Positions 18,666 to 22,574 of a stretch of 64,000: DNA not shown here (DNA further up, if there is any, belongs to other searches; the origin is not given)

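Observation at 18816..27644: Giant T9SS cargo protein of about 2,900 aa with a homogenised array of about 19 222-bp repeats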

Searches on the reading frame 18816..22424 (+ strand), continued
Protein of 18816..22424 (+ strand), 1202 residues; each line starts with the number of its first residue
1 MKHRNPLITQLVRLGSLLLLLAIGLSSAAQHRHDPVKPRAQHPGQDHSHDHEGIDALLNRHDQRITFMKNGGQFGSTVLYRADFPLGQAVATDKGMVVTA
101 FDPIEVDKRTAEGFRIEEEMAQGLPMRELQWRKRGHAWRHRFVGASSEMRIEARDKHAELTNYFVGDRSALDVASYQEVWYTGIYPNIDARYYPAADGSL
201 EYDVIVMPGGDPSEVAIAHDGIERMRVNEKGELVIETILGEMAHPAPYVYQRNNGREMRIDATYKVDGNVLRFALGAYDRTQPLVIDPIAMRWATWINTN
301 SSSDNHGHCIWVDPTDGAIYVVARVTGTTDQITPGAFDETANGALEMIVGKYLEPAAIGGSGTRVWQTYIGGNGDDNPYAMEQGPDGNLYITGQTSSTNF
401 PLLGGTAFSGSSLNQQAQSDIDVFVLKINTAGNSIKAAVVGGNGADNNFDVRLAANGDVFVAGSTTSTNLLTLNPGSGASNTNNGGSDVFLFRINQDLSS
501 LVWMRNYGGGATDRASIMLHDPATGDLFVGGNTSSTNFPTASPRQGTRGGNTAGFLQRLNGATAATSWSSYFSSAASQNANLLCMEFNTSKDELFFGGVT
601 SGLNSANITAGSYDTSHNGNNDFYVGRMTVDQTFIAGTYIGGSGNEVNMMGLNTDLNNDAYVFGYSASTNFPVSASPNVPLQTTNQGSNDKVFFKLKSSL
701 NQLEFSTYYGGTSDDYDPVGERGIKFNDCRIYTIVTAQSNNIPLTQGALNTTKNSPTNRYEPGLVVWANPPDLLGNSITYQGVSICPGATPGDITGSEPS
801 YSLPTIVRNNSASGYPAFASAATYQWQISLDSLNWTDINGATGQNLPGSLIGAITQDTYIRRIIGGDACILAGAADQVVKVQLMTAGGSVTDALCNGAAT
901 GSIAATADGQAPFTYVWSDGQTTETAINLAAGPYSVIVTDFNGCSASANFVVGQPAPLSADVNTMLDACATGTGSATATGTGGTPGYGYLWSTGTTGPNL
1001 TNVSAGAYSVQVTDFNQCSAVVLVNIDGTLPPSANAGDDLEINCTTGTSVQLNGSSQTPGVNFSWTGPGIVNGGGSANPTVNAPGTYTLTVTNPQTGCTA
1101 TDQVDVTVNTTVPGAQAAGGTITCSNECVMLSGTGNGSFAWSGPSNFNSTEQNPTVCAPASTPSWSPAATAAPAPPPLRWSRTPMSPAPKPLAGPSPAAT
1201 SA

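Call 17: find_homologous_proteins(query=window:18816-22283:+, max_evalue=1e-20)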
Query window:18816-22283:+ (1156 aa): 574 proteins with E <= 1e-20 among 8000 candidates; the best 120 are listed.
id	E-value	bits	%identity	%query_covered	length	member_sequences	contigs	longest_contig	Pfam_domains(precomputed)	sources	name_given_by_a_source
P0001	0.0e+0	2854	88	100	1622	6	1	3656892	PF13895.13,PF13573.13,PF25778.2,PF24312.2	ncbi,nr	ncbi:MAG: hypothetical protein IPM12_09300 [Flavobacteriales bacterium]|nr:hypothetical protein [Fla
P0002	0.0e+0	2629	100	100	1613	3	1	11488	PF13573.13,PF25778.2,PF06739.18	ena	-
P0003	0.0e+0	2312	78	96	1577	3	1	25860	PF13895.13,PF13573.13,PF25778.2,PF24312.2,PF06832.19,PF06739.18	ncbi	-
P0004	0.0e+0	2037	69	100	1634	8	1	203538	PF13895.13,PF13573.13,PF25778.2,PF06739.18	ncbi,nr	ncbi:MAG: SBBP repeat-containing protein [Flavobacteriales bacterium]|nr:SBBP repeat-containing prot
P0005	0.0e+0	2017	73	99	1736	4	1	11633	PF13573.13,PF25778.2,PF06739.18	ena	-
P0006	0.0e+0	1986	63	99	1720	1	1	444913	PF13895.13,PF13573.13,PF25942.1,PF25778.2,PF24312.2,PF06739.18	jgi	jgi:hypothetical protein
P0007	0.0e+0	1975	70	100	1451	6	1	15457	PF13573.13,PF25778.2,PF06739.18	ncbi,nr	ncbi:MAG: SBBP repeat-containing protein, partial [Flavobacteriales bacterium]|nr:SBBP repeat-contai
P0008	0.0e+0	1936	73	99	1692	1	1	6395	PF13895.13,PF13573.13,PF25778.2,PF06739.18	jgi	jgi:hypothetical protein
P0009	0.0e+0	1835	63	96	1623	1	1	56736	PF13895.13,PF00801.27,PF13573.13,PF25778.2,PF24312.2,PF06739.18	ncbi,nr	ncbi:MAG: SBBP repeat-containing protein, partial [Bacteroidetes bacterium]|nr:SBBP repeat-containin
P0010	0.0e+0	1823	65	96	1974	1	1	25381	PF23237.2,PF13895.13,PF13573.13,PF18962.8,PF25778.2,PF24312.2,PF06739.18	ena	-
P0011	0.0e+0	1810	64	100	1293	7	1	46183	PF13573.13,PF25778.2,PF06739.18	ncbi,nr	ncbi:MAG: SBBP repeat-containing protein, partial [Flavobacteriales bacterium]|nr:SBBP repeat-contai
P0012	0.0e+0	1809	71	96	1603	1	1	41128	PF13573.13,PF25778.2,PF06739.18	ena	-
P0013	0.0e+0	1806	68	98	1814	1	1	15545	PF23237.2,PF13895.13,PF13573.13,PF25778.2,PF06739.18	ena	-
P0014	0.0e+0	1801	66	100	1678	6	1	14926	PF13573.13,PF25778.2,PF06739.18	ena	-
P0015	0.0e+0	1788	68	99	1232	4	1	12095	PF13573.13,PF25778.2,PF06739.18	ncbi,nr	ncbi:MAG: hypothetical protein JNM91_02160 [Flavobacteriales bacterium]|nr:hypothetical protein [Fla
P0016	0.0e+0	1779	63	98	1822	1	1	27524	PF23237.2,PF19408.6,PF13573.13,PF25778.2,PF06739.18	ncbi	-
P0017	0.0e+0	1774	65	96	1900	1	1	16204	PF23237.2,PF13895.13,PF13573.13,PF18962.8,PF25778.2,PF06739.18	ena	-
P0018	0.0e+0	1771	71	96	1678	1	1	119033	PF23237.2,PF13573.13,PF25778.2,PF06739.18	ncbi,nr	ncbi:MAG: T9SS type A sorting domain-containing protein [Flavobacteriales bacterium]|nr:T9SS type A 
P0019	0.0e+0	1768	65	96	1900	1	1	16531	PF23237.2,PF13895.13,PF13573.13,PF18962.8,PF25778.2,PF06739.18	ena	-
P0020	0.0e+0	1766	65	96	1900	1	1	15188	PF23237.2,PF13895.13,PF00801.27,PF13573.13,PF18962.8,PF25778.2,PF06739.18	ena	-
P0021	0.0e+0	1763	65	96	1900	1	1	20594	PF23237.2,PF13895.13,PF13573.13,PF18962.8,PF25778.2,PF06739.18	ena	-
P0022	0.0e+0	1756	66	99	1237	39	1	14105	PF13573.13,PF25778.2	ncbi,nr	ncbi:MAG TPA: hypothetical protein PKG57_08515, partial [Flavobacteriales bacterium]|nr:hypothetical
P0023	0.0e+0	1755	68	100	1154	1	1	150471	PF13573.13,PF25778.2,PF06739.18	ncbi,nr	ncbi:MAG: hypothetical protein IPK99_05540 [Flavobacteriales bacterium]|nr:hypothetical protein [Fla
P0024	0.0e+0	1754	69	97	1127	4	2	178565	PF13573.13,PF25778.2,PF06739.18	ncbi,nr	ncbi:MAG TPA: SBBP repeat-containing protein, partial [Flavobacteriales bacterium]|nr:SBBP repeat-co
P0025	0.0e+0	1752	70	97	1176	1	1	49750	PF13573.13,PF25778.2,PF06739.18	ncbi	ncbi:MAG: SBBP repeat-containing protein, partial [Flavobacteriales bacterium]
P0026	0.0e+0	1746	60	99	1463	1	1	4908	PF13895.13,PF13573.13,PF25778.2,PF24312.2,PF06739.18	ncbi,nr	ncbi:MAG: SBBP repeat-containing protein, partial [Flavobacteriales bacterium]|nr:SBBP repeat-contai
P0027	0.0e+0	1744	62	99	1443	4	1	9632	PF13895.13,PF22352.3,PF13573.13,PF25778.2,PF24312.2,PF06739.18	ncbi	ncbi:MAG: SBBP repeat-containing protein, partial [Flavobacteriales bacterium]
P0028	0.0e+0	1740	61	99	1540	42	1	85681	PF13895.13,PF13573.13,PF25778.2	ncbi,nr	ncbi:MAG: hypothetical protein IPI95_12960 [Flavobacteriales bacterium]|nr:hypothetical protein [Fla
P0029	0.0e+0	1738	65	96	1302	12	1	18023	PF13895.13,PF13573.13,PF25778.2,PF06739.18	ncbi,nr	ncbi:MAG TPA: hypothetical protein P5027_05710, partial [Flavobacteriales bacterium]|nr:hypothetical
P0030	0.0e+0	1735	69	98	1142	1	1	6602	PF13573.13,PF25778.2,PF06739.18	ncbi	ncbi:MAG: hypothetical protein ABI432_03410, partial [Flavobacteriales bacterium]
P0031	0.0e+0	1734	64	98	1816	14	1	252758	PF23237.2,PF13573.13,PF25778.2,PF06739.18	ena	-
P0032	0.0e+0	1733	62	100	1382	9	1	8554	PF13895.13,PF13573.13,PF25778.2,PF24312.2,PF06739.18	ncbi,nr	ncbi:MAG: hypothetical protein KDC01_14035, partial [Flavobacteriales bacterium]|nr:hypothetical pro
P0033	0.0e+0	1721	61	92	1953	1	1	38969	PF13895.13,PF00801.27,PF13573.13,PF18962.8,PF25778.2,PF06832.19,PF06739.18,PF18911.7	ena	-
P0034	0.0e+0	1720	60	99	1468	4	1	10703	PF13573.13,PF25778.2,PF24312.2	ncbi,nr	ncbi:MAG: hypothetical protein JST45_02085, partial [Bacteroidetes bacterium]|nr:hypothetical protei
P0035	0.0e+0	1719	64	96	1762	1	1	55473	PF13573.13,PF25778.2,PF06739.18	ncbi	-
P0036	0.0e+0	1718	65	96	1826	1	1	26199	PF23237.2,PF13895.13,PF00801.27,PF13573.13,PF18962.8,PF25778.2,PF06739.18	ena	-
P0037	0.0e+0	1717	69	95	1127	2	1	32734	PF13573.13,PF25778.2,PF06739.18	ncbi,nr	ncbi:MAG TPA: hypothetical protein PLB89_15510, partial [Flavobacteriales bacterium]|nr:hypothetical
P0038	0.0e+0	1717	65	96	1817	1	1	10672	PF23237.2,PF13895.13,PF00801.27,PF13573.13,PF25778.2,PF06739.18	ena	-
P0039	0.0e+0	1717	65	96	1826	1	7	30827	PF23237.2,PF13895.13,PF00801.27,PF13573.13,PF18962.8,PF25778.2,PF06739.18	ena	-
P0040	0.0e+0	1716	65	96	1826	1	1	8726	PF23237.2,PF13895.13,PF00801.27,PF13573.13,PF18962.8,PF25778.2,PF06739.18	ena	-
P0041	0.0e+0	1716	65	96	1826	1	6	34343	PF23237.2,PF13895.13,PF00801.27,PF13573.13,PF18962.8,PF25778.2,PF06739.18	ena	-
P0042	0.0e+0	1716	65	96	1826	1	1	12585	PF23237.2,PF13895.13,PF13573.13,PF18962.8,PF25778.2,PF06739.18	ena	-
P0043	0.0e+0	1715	65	96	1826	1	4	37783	PF23237.2,PF13895.13,PF00801.27,PF13573.13,PF18962.8,PF25778.2,PF06739.18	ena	-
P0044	0.0e+0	1715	65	96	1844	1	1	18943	PF23237.2,PF13895.13,PF00801.27,PF13573.13,PF18962.8,PF25778.2,PF06739.18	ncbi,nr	ncbi:MAG: hypothetical protein KDB96_01340 [Flavobacteriales bacterium]|nr:hypothetical protein [Fla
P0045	0.0e+0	1715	65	96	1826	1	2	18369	PF23237.2,PF13895.13,PF00801.27,PF13573.13,PF18962.8,PF25778.2,PF06739.18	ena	-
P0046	0.0e+0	1715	65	96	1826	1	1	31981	PF23237.2,PF13895.13,PF00801.27,PF13573.13,PF18962.8,PF25778.2,PF06739.18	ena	-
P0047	0.0e+0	1710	60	100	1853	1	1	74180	PF13895.13,PF13573.13,PF25778.2,PF07354.19,PF06739.18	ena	-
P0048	0.0e+0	1707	66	96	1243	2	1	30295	PF13895.13,PF13573.13,PF25778.2,PF06739.18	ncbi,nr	ncbi:MAG: hypothetical protein OZ932_12535, partial [Flavobacteriia bacterium]|nr:hypothetical prote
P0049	0.0e+0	1700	60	100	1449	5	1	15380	PF13895.13,PF13573.13,PF25778.2,PF19081.7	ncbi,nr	ncbi:MAG TPA: hypothetical protein PLY76_10690, partial [Flavobacteriales bacterium]|nr:hypothetical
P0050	0.0e+0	1689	65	99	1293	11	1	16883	PF13573.13,PF25778.2,PF06739.18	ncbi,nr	ncbi:MAG: SBBP repeat-containing protein, partial [Flavobacteriales bacterium]|nr:SBBP repeat-contai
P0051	0.0e+0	1665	63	89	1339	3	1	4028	PF13573.13,PF25778.2,PF24312.2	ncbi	ncbi:MAG: hypothetical protein ABIY71_03970, partial [Flavobacteriales bacterium]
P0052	0.0e+0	1655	65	96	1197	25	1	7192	PF13573.13,PF25778.2,PF06739.18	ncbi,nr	ncbi:MAG: hypothetical protein KDB87_03930, partial [Flavobacteriales bacterium]|nr:hypothetical pro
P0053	0.0e+0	1649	66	96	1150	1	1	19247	PF13573.13,PF25778.2,PF06739.18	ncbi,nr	ncbi:MAG TPA: hypothetical protein PKD45_14745, partial [Flavobacteriales bacterium]|nr:hypothetical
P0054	0.0e+0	1647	64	80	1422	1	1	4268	PF13895.13,PF13573.13,PF25942.1,PF25778.2,PF24312.2,PF07354.19,PF06739.18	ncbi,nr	ncbi:MAG TPA: SBBP repeat-containing protein, partial [Flavobacteriales bacterium]|nr:SBBP repeat-co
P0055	0.0e+0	1639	80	76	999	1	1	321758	PF13895.13,PF13573.13,PF06739.18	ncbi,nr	ncbi:MAG: hypothetical protein IPM46_06480 [Flavobacteriales bacterium]|nr:hypothetical protein [Fla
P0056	0.0e+0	1625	65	99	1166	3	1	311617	PF13573.13,PF25778.2,PF06739.18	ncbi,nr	ncbi:MAG: hypothetical protein IPO90_16990 [Flavobacteriales bacterium]|nr:hypothetical protein [Fla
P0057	0.0e+0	1583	61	92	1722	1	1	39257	PF00801.27,PF13573.13,PF18962.8,PF25778.2,PF06739.18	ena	-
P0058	0.0e+0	1574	60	96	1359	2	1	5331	PF13573.13,PF25778.2,PF06739.18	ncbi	ncbi:MAG: hypothetical protein E6Q44_13365, partial [Flavobacteriales bacterium]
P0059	0.0e+0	1557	60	100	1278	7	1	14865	PF13573.13,PF25778.2,PF19081.7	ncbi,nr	ncbi:MAG TPA: hypothetical protein PLZ25_09820, partial [Flavobacteriales bacterium]|nr:hypothetical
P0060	0.0e+0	1535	61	99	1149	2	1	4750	PF13573.13,PF25778.2,PF06739.18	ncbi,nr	ncbi:MAG: hypothetical protein JST98_09240, partial [Bacteroidetes bacterium]|nr:hypothetical protei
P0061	0.0e+0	1520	82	68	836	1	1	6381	PF25778.2,PF06739.18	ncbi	ncbi:MAG: SBBP repeat-containing protein, partial [Flavobacteriales bacterium]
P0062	0.0e+0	1481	57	99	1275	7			PF13573.13,PF25778.2,PF06739.18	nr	nr:hypothetical protein [Bacteroidia bacterium]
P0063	0.0e+0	1476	63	93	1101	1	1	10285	PF13573.13,PF25778.2,PF06739.18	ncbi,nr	ncbi:MAG: hypothetical protein KDB95_07005, partial [Flavobacteriales bacterium]|nr:hypothetical pro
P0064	0.0e+0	1447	63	90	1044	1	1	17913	PF13573.13,PF25778.2,PF06739.18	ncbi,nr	ncbi:MAG: SBBP repeat-containing protein, partial [Flavobacteriales bacterium]|nr:SBBP repeat-contai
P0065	0.0e+0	1400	63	87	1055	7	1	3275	PF13573.13,PF25778.2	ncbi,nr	ncbi:MAG TPA: hypothetical protein PLL57_13775, partial [Flavobacteriales bacterium]|nr:hypothetical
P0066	0.0e+0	1396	56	93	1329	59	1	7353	PF07495.20,PF13573.13,PF23585.2,PF18962.8,PF25778.2,PF06739.18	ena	-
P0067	0.0e+0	1377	53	95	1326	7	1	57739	PF22352.3,PF13573.13,PF25778.2,PF06832.19,PF06739.18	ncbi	ncbi:MAG: SBBP repeat-containing protein, partial [Bacteroidia bacterium]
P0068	0.0e+0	1377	68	77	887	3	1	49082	PF25778.2,PF06739.18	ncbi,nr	ncbi:MAG: hypothetical protein KDB97_01585, partial [Flavobacteriales bacterium]|nr:hypothetical pro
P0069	0.0e+0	1351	56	92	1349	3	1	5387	PF13573.13,PF23585.2,PF18962.8,PF25778.2,PF06739.18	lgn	-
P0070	0.0e+0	1311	74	71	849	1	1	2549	PF13573.13,PF06739.18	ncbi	ncbi:MAG: hypothetical protein WAU70_18180, partial [Flavobacteriales bacterium]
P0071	0.0e+0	1301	55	91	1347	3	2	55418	PF13573.13,PF23585.2,PF18962.8,PF25778.2,PF06832.19,PF06739.18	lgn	-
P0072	0.0e+0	1293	60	80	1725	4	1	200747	PF13573.13,PF18962.8,PF25778.2,PF06739.18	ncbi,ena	ncbi:MAG: T9SS type A sorting domain-containing protein [Bacteroidia bacterium]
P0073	0.0e+0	1289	55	86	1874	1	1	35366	PF22352.3,PF00801.27,PF13573.13,PF18962.8,PF25778.2,PF06739.18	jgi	jgi:hypothetical protein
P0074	0.0e+0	1287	55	86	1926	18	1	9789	PF13573.13,PF18962.8,PF25778.2,PF06739.18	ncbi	-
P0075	0.0e+0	1280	57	87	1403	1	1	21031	PF13573.13,PF25778.2,PF06739.18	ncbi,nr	ncbi:MAG: SBBP repeat-containing protein, partial [Bacteroidetes bacterium]|nr:SBBP repeat-containin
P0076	0.0e+0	1269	58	79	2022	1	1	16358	PF22352.3,PF13573.13,PF18981.7,PF25942.1,PF16916.12,PF18962.8,PF25778.2,PF06739.18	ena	-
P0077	0.0e+0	1257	57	86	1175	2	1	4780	PF25778.2,PF06739.18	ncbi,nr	ncbi:MAG TPA: SBBP repeat-containing protein, partial [Bacteroidia bacterium]|nr:SBBP repeat-contain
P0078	0.0e+0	1246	54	89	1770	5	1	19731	PF13573.13,PF25942.1,PF18962.8,PF25778.2,PF06739.18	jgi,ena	-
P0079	0.0e+0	1219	53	95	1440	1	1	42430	PF13573.13,PF25778.2,PF06739.18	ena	-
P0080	0.0e+0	1218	50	95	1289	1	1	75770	PF13573.13,PF18962.8,PF25778.2,PF06739.18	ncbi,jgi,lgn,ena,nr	ncbi:MAG TPA: T9SS type A sorting domain-containing protein [Chitinophagales bacterium]|nr:T9SS type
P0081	0.0e+0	1208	55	86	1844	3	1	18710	PF22352.3,PF13573.13,PF18962.8,PF25778.2,PF06739.18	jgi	-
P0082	0.0e+0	1204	59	78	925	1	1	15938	PF13573.13,PF25778.2,PF06739.18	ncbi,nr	ncbi:MAG TPA: hypothetical protein PLU53_04070, partial [Bacteroidia bacterium]|nr:hypothetical prot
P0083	0.0e+0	1197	69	68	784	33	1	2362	PF13573.13,PF25778.2,PF06739.18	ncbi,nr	ncbi:MAG TPA: SBBP repeat-containing protein, partial [Flavobacteriales bacterium]|nr:SBBP repeat-co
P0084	0.0e+0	1150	49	94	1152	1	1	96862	PF13573.13,PF25778.2,PF06739.18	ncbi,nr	ncbi:MAG: SBBP repeat-containing protein, partial [Flavobacteriales bacterium]|nr:SBBP repeat-contai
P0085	0.0e+0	1148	49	95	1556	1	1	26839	PF23237.2,PF13573.13,PF25778.2,PF06739.18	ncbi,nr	ncbi:MAG: SBBP repeat-containing protein, partial [Bacteroidetes bacterium]|nr:SBBP repeat-containin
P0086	0.0e+0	1140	49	92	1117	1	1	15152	PF13573.13,PF25778.2,PF06739.18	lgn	-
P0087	0.0e+0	1127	47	98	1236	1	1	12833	PF13573.13,PF25778.2,PF06739.18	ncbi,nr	ncbi:MAG: hypothetical protein K1X82_12800, partial [Bacteroidia bacterium]|nr:hypothetical protein 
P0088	0.0e+0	1122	73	59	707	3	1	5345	PF25778.2,PF06739.18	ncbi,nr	ncbi:MAG: hypothetical protein KA230_10770, partial [Flavobacteriales bacterium]|nr:hypothetical pro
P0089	0.0e+0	1103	54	82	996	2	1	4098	PF13573.13,PF25778.2,PF06739.18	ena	-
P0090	0.0e+0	1090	50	86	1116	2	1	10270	PF13573.13,PF25778.2,PF06739.18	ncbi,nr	ncbi:MAG TPA: SBBP repeat-containing protein, partial [Chitinophagales bacterium]|nr:SBBP repeat-con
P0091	0.0e+0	1081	45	99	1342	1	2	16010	PF00801.27,PF13573.13,PF13585.13,PF25778.2,PF19081.7,PF06739.18,PF18911.7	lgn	-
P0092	0.0e+0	1081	54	79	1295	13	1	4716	PF13573.13,PF17963.8,PF17892.8,PF17803.8,PF25778.2,PF19081.7,PF06739.18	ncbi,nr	ncbi:MAG TPA: Ig-like domain-containing protein, partial [Chitinophagales bacterium]|nr:Ig-like doma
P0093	0.0e+0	1069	52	82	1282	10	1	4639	PF13573.13,PF17963.8,PF17892.8,PF17803.8,PF25778.2,PF19081.7,PF06739.18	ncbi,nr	ncbi:MAG: hypothetical protein IT271_06455, partial [Chitinophagales bacterium]|nr:hypothetical prot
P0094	0.0e+0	1069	52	83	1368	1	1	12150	PF13573.13,PF17963.8,PF17892.8,PF17803.8,PF25778.2,PF19081.7,PF06739.18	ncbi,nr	ncbi:MAG TPA: Ig-like domain-containing protein, partial [Chitinophagales bacterium]|nr:Ig-like doma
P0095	0.0e+0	1061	51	81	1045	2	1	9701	PF13573.13,PF25778.2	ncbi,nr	ncbi:MAG: hypothetical protein KDD21_07175, partial [Bacteroidetes bacterium]|nr:hypothetical protei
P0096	0.0e+0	1057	51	82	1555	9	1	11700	PF13573.13,PF17963.8,PF17892.8,PF17803.8,PF25778.2,PF19081.7,PF06739.18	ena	-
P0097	0.0e+0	1053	51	83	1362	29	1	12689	PF13573.13,PF17963.8,PF17892.8,PF17803.8,PF25778.2,PF19081.7,PF06739.18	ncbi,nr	ncbi:MAG TPA: Ig-like domain-containing protein, partial [Chitinophagales bacterium]|nr:Ig-like doma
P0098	0.0e+0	1053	49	88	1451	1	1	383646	PF13573.13,PF25778.2,PF19081.7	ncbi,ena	-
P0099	0.0e+0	1048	49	88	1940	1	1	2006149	PF13573.13,PF00885.25,PF17963.8,PF17892.8,PF17803.8,PF25778.2,PF19081.7,PF04459.18,PF19520.6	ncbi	ncbi:MAG: Ig-like domain-containing protein [Chitinophagales bacterium]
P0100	0.0e+0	1039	48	95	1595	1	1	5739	PF19408.6,PF18962.8,PF25778.2,PF06739.18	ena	-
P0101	0.0e+0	1021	52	80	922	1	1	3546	PF13573.13,PF25778.2,PF06739.18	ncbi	ncbi:MAG: SprB repeat-containing protein, partial [Bacteroidota bacterium]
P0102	0.0e+0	1014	47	97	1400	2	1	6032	PF19406.6,PF13895.13,PF00801.27,PF13585.13,PF25778.2,PF19081.7,PF06739.18,PF18911.7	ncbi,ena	-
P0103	2.7e-292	991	52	77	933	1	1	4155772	PF13573.13,PF25778.2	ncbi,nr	ncbi:MAG: SprB repeat-containing protein [Sphingobacteriales bacterium JAD_PAG50586_3]|nr:MAG: SprB 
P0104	2.0e-286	971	68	54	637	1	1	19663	PF25778.2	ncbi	-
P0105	4.4e-285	967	52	72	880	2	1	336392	PF25778.2,PF06739.18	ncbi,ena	-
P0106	1.7e-282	958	53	71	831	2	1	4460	PF25778.2,PF06739.18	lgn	-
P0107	3.2e-268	911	52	69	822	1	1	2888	PF25778.2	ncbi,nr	ncbi:MAG TPA: hypothetical protein PLD02_12205, partial [Saprospiraceae bacterium]|nr:hypothetical p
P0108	3.1e-264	898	53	64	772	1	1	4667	PF25778.2,PF06739.18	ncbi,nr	ncbi:MAG TPA: hypothetical protein VK808_08205, partial [Bacteroidia bacterium]|nr:hypothetical prot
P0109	7.0e-225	768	64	44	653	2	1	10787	PF25778.2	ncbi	-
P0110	4.6e-218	745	51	55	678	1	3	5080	PF25778.2,PF06739.18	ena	-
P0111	8.9e-215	734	53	54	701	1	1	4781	PF25778.2,PF06739.18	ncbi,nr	ncbi:MAG TPA: hypothetical protein PK281_09505, partial [Flavobacteriales bacterium]|nr:hypothetical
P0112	3.8e-185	636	48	53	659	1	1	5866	PF25778.2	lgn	-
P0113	3.2e-173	596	36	99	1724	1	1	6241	PF25778.2,PF07354.19,PF19081.7,PF06739.18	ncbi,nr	ncbi:MAG TPA: SBBP repeat-containing protein, partial [Chitinophagales bacterium]|nr:SBBP repeat-con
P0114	1.9e-150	521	38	71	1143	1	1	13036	PF18962.8,PF25778.2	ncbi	-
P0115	2.0e-98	349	28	51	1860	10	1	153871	PF00963.25,PF25778.2,PF06739.18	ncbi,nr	ncbi:MAG: SBBP repeat-containing protein [Acidobacteria bacterium]|nr:SBBP repeat-containing protein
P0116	6.1e-98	347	27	85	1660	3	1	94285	PF00801.27,PF13573.13,PF13585.13,PF25778.2,PF06739.18,PF18911.7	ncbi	-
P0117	1.7e-94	336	28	60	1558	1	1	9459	PF25778.2,PF06739.18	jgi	jgi:hypothetical protein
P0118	2.6e-93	332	28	56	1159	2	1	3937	PF25778.2,PF05345.19,PF06739.18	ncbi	ncbi:MAG: SBBP repeat-containing protein, partial [Thermodesulfobacteriota bacterium]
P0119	1.1e-92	330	29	49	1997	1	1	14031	PF00963.25,PF25778.2,PF06739.18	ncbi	-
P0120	1.3e-90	323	26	86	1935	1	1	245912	PF00801.27,PF06832.19,PF19081.7,PF18911.7,PF22352.3,PF13573.13,PF17963.8,PF13927.13,PF02972.20,PF25778.2,PF06739.18,PF04862.19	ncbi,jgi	-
